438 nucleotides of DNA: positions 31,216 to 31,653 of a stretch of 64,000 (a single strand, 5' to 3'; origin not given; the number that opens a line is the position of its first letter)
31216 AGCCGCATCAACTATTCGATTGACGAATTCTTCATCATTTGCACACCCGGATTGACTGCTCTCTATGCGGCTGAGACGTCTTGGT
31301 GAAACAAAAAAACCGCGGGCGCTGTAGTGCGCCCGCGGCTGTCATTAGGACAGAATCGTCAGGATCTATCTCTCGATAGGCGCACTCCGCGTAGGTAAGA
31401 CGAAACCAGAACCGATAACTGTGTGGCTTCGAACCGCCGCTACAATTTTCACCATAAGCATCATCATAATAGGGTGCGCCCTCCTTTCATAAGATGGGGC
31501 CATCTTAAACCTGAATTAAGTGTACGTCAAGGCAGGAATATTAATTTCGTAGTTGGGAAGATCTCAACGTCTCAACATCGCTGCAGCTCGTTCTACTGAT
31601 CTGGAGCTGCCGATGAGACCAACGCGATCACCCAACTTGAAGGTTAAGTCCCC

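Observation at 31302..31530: Complete, unannotated leader-peptide attenuator with an MMMLM control region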

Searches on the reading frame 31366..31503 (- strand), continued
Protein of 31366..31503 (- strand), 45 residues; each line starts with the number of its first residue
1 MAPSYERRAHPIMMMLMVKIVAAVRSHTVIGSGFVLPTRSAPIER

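Call 52: search_protein_families(library=ncbifam, proteins=[L083:4239-5114:+, L084:1612-2454:+, L076:4237-4827:+, L076:4837-5397:+, L076:5434-6063:+, L076:6041-7024:+, L076:6975-7646:+], max_evalue=0.00001)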
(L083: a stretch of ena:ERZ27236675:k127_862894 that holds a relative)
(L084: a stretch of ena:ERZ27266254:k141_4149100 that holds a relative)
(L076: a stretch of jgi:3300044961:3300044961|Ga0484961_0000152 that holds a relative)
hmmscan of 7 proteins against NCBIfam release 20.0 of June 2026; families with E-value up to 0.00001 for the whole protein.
L083:4239-5114:+ (291 aa): 190 families (the best 25 are shown)
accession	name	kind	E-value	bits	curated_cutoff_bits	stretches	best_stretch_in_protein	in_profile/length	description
TIGR01188.1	drrA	subfamily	3.2e-75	253.2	312.45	1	50-263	5-216/302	daunorubicin resistance ABC transporter, ATP-binding protein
TIGR03522.1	GldA_ABC_ATP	equivalog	2.5e-55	188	402.6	1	53-260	17-221/301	gliding motility-associated ABC transporter ATP-binding subunit GldA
NF033858.1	ABC2_perm_RbbA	equivalog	2.5e-52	177.9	1050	1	50-284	278-505/909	ribosome-associated ATPase/putative transporter RbbA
TIGR03864.1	PQQ_ABC_ATP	hypoth_equivalog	1e-47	162.6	302.25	1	52-279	15-235/236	ABC transporter, ATP-binding subunit, PQQ-dependent alcohol dehydrogenase system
NF010059.0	PRK13536.1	equivalog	2.3e-47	161.4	549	1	50-258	55-261/342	nodulation factor ABC transporter ATP-binding protein NodI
TIGR04521.1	ECF_ATPase_2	equivalog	3.4e-47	160.8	330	1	47-279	14-256/279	energy-coupling factor transporter ATPase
NF010060.0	PRK13537.1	equivalog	4.5e-45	153.9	521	1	50-258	27-233/314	nodulation factor ABC transporter ATP-binding protein NodI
TIGR01288.1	nodI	equivalog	5.1e-44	150.5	424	1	51-258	17-222/303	nodulation factor ABC transporter ATP-binding protein NodI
NF006987.0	PRK09452.1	equivalog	2.6e-43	148.1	482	1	53-258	32-235/378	spermidine/putrescine ABC transporter ATP-binding protein PotA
TIGR01186.1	proV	subfamily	2.9e-43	148.4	326.6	1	52-258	7-217/363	betaine/proline/choline family ABC transporter ATP-binding protein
TIGR03265.1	PhnT2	equivalog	3.2e-42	145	457.7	1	50-258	16-222/353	putative 2-aminoethylphosphonate ABC transporter ATP-binding protein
TIGR00968.1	3a0106s01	subfamily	5.6e-42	143.9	342.75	1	49-260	11-220/237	sulfate ABC transporter ATP-binding protein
TIGR04520.1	ECF_ATPase_1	equivalog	2.1e-41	142.2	315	1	48-259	12-224/269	energy-coupling factor transporter ATPase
NF040840.2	tungstate_WtpC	equivalog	2e-40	139.1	440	1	53-257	15-217/347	tungstate ABC transporter ATP-binding protein WtpC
TIGR01187.1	potA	subfamily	2.4e-40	138.6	355.6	1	69-258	1-188/325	polyamine ABC transporter ATP-binding protein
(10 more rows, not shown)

L084:1612-2454:+ (281 aa): 7 families
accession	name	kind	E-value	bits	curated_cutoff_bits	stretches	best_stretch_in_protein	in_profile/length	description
NF008931.0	PRK12288.1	equivalog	4.7e-52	177.2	360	1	76-274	72-274/347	small ribosomal subunit biogenesis GTPase RsgA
TIGR00157.1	TIGR00157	equivalog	8.8e-49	166.3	100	1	79-276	3-192/247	ribosome small subunit-dependent GTPase A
NF008932.0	PRK12289.1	equivalog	6.1e-42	144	483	1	76-268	58-242/363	small ribosomal subunit biogenesis GTPase RsgA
NF000908.1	PRK00089.1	equivalog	2e-07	30.6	237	0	209-268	7-62/291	GTPase Era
TIGR03598.1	GTPase_YsxC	equivalog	1e-06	28.5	124.45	0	209-266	22-73/186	ribosome biogenesis GTP-binding protein YihA/YsxC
TIGR03597.1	GTPase_YqeH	equivalog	1.1e-06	28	297.4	1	185-267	131-215/361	ribosome biogenesis GTPase YqeH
TIGR00231.1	small_GTP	domain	3.8e-06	26.8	42.5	0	209-270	7-66/164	GTP-binding protein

L076:4237-4827:+ (196 aa): 3 families
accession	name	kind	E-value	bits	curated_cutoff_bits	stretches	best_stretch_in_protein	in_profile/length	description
TIGR03585.1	PseH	equivalog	1.4e-09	38.3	93.1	1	68-183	44-155/156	UDP-4-amino-4,6-dideoxy-N-acetyl-beta-L-altrosamine N-acetyltransferase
NF008072.0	PRK10809.1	equivalog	2e-07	30.9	190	1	36-192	36-192/194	ribosomal protein S5-alanine N-acetyltransferase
NF011709.0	PRK15130.1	equivalog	3.5e-06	27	218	1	113-166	92-145/186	spermidine N1-acetyltransferase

L076:4837-5397:+ (186 aa): 8 families
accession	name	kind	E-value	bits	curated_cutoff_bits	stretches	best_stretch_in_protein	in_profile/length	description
NF033151.0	AAC_6p_A10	exception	2.3e-10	40.7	400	1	100-173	101-174/178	AAC(6')-I family aminoglycoside 6'-N-acetyltransferase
TIGR03585.1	PseH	equivalog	3.9e-10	40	93.1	1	52-172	40-154/156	UDP-4-amino-4,6-dideoxy-N-acetyl-beta-L-altrosamine N-acetyltransferase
NF011709.0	PRK15130.1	equivalog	4.1e-10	39.8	218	1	80-183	69-172/186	spermidine N1-acetyltransferase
NF033693.0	AAC_6p_Ie_fam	exception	2.2e-09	37.7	340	1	100-173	102-175/179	AAC(6')-Ie family aminoglycoside N-acetyltransferase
NF000507.1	AAC_6p_Ie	exception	7.2e-09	35.9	450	1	100-173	102-175/201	aminoglycoside N-acetyltransferase AAC(6')-Ie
NF000225.3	AAC_6p_Strep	exception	3.7e-08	33.5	250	1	96-179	70-154/156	aminoglycoside 6'-N-acetyltransferase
NF000016.1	AAC_6p_Im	exception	7.6e-08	32.7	350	1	100-173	101-174/178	aminoglycoside N-acetyltransferase AAC(6')-Im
NF000431.1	AAC_6p_Ian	exception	4.2e-07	29.6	400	1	100-152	100-152/190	aminoglycoside N-acetyltransferase AAC(6')-Ian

L076:5434-6063:+ (209 aa): 10 families
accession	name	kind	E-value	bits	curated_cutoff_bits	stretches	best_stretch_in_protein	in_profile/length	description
TIGR03585.1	PseH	equivalog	9.6e-14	51.7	93.1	1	72-192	41-155/156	UDP-4-amino-4,6-dideoxy-N-acetyl-beta-L-altrosamine N-acetyltransferase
NF033151.0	AAC_6p_A10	exception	5.2e-11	42.9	400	1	119-192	101-174/178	AAC(6')-I family aminoglycoside 6'-N-acetyltransferase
NF033693.0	AAC_6p_Ie_fam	exception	9.2e-11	42.2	340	1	118-192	101-175/179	AAC(6')-Ie family aminoglycoside N-acetyltransferase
NF000507.1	AAC_6p_Ie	exception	4.1e-10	40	450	1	118-193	101-176/201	aminoglycoside N-acetyltransferase AAC(6')-Ie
NF011709.0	PRK15130.1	equivalog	3.6e-09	36.7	218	1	101-203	72-173/186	spermidine N1-acetyltransferase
NF000225.3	AAC_6p_Strep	exception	4.5e-09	36.4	250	1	124-198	78-154/156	aminoglycoside 6'-N-acetyltransferase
NF000016.1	AAC_6p_Im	exception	2.2e-08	34.4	350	1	118-192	100-174/178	aminoglycoside N-acetyltransferase AAC(6')-Im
NF000431.1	AAC_6p_Ian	exception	3.2e-08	33.3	400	1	116-192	95-173/190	aminoglycoside N-acetyltransferase AAC(6')-Ian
NF007527.0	PRK10140.1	equivalog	4.4e-06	26.6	236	1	69-192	38-158/162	N-acetyltransferase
NF012165.0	AAC_6p_set_A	equivalog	9.9e-06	25.4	280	0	120-174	97-151/177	aminoglycoside 6'-N-acetyltransferase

L076:6041-7024:+ (327 aa): 7 families
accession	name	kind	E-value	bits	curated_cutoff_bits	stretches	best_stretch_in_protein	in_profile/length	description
TIGR01575.1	rimI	equivalog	2e-17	63.6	86.4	1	192-311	4-117/132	ribosomal protein S18-alanine N-acetyltransferase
TIGR03448.1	mycothiol_MshD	equivalog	3.4e-16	59.4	163.1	1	27-315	12-294/294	mycothiol synthase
NF002959.0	PRK03624.1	equivalog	3.9e-12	46.1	124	1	216-319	40-141/147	GNAT family acetyltransferase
NF000482.1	AAC_3_XI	exception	9.3e-08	32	300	0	18-120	7-105/148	aminoglycoside N-acetyltransferase AAC(3)-XI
NF040504.1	resist_ArsN1b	equivalog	1.1e-06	28.5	210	0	19-157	2-136/159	arsinothricin resistance N-acetyltransferase ArsN1 family B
NF000497.1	AAC_6p_Iak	exception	2.9e-06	27.4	325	0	14-152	4-140/153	aminoglycoside N-acetyltransferase AAC(6')-Iak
NF033075.0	AAC_6p_Steno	equivalog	7e-06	26.2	290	0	18-151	4-135/148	aminoglycoside 6'-N-acetyltransferase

L076:6975-7646:+ (223 aa): 0 families

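Call 53: search_protein_families(library=pfam, proteins=[L083:4239-5114:+, L084:1612-2454:+, L076:6975-7646:+, L076:3459-3926:-, L076:2395-3390:+], max_evalue=0.001)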
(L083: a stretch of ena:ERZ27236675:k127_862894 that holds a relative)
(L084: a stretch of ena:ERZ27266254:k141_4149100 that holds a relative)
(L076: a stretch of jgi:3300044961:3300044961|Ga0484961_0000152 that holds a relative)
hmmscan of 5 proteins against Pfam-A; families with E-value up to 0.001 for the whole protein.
L083:4239-5114:+ (291 aa): 6 families
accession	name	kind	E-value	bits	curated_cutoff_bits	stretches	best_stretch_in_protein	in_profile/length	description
PF00005.33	ABC_tran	-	2.3e-33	116.1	25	1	55-199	2-137/137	ABC transporter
PF13304.12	AAA_21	-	3.2e-17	64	27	2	160-231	227-300/304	AAA domain, putative AbiEii toxin, Type IV TA system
PF13555.12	AAA_29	-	1.9e-05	24.7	27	1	58-92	16-50/61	P-loop containing region of AAA domain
PF02463.25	SMC_N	-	0.00046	20.1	40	0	66-84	26-44/220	RecF/RecN/SMC N terminal domain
PF13401.12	AAA_22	-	0.0005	20.8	27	0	69-220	10-108/130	AAA domain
PF13476.12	AAA_23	-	0.00097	20.3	27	0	63-89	18-44/201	AAA domain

L084:1612-2454:+ (281 aa): 4 families
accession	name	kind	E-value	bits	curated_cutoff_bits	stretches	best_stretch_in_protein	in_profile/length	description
PF03193.22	RsgA_GTPase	-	3.7e-54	183.6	30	1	98-273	1-174/174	RsgA GTPase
PF01926.29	MMR_HSR1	-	1.3e-06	29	21.9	1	209-267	3-56/113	50S ribosome-binding GTPase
PF02421.24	FeoB_N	-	8e-05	22.6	27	0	209-270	4-60/156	Ferrous iron transport protein B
PF16745.11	RsgA_N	-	0.00088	19.4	27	0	16-51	1-36/54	RsgA N-terminal domain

L076:6975-7646:+ (223 aa): 0 families

L076:3459-3926:- (155 aa): 1 family
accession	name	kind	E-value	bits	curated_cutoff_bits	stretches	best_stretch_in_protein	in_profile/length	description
PF00072.30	Response_reg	-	6.4e-14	52.5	30.2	1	24-130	1-108/111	Response regulator receiver domain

L076:2395-3390:+ (331 aa): 0 families

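Call 70: find_encoding_contigs(protein=P0011, flank=3000, max_places=3)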
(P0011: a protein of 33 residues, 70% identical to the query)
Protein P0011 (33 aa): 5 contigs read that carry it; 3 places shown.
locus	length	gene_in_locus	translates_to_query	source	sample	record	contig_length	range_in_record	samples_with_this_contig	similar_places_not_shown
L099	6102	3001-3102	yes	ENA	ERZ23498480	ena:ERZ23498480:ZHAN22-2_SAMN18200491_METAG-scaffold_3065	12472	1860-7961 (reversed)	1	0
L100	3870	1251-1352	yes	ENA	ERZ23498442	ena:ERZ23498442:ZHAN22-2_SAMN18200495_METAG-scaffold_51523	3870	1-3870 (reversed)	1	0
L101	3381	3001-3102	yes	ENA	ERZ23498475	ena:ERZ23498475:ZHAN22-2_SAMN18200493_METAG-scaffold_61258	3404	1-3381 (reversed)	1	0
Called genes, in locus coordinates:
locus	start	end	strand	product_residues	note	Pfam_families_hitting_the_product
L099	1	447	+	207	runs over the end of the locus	PF00300:His_Phos_1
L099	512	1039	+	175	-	PF11290:DUF3090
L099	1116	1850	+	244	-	-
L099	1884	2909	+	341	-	PF03447:NAD_binding_3, PF00742:Homoserine_dh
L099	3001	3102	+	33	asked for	-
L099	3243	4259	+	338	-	PF13302:Acetyltransf_3 (faint), PF00583:Acetyltransf_1, PF13673:Acetyltransf_10 (weak), PF13508:Acetyltransf_7, PF13527:Acetyltransf_9 (weak), PF00583:Acetyltransf_1, PF13508:Acetyltransf_7, PF13673:Acetyltransf_10 (weak), +1 more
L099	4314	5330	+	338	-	PF13302:Acetyltransf_3 (faint), PF00583:Acetyltransf_1, PF13673:Acetyltransf_10 (faint), PF13508:Acetyltransf_7 (weak), PF00583:Acetyltransf_1, PF13508:Acetyltransf_7 (weak)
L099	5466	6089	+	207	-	PF00702:Hydrolase, PF13419:HAD_2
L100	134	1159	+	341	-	PF03447:NAD_binding_3, PF00742:Homoserine_dh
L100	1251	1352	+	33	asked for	-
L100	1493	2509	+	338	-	PF00583:Acetyltransf_1, PF13508:Acetyltransf_7 (weak), PF13302:Acetyltransf_3 (weak), PF13527:Acetyltransf_9 (weak), PF00583:Acetyltransf_1, PF13508:Acetyltransf_7, PF13673:Acetyltransf_10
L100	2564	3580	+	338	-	PF13302:Acetyltransf_3 (weak), PF00583:Acetyltransf_1, PF13673:Acetyltransf_10 (faint), PF13508:Acetyltransf_7 (weak), PF00583:Acetyltransf_1, PF13508:Acetyltransf_7 (weak)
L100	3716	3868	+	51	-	?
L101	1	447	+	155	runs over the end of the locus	?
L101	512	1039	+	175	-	PF11290:DUF3090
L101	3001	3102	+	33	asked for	-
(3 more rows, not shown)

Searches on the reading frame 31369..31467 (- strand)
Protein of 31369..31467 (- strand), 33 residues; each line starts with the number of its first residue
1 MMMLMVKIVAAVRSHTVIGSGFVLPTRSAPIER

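Call 57: search_protein_families(library=ncbifam, proteins=[window:31369-31467:-], max_evalue=10)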
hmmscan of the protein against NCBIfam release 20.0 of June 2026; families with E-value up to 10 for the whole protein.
seq(33 aa): 0 families

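Call 58: search_protein_families(library=pfam, proteins=[window:31369-31467:-], max_evalue=10)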
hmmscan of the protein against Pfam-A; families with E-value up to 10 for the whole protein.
seq(33 aa): 0 families
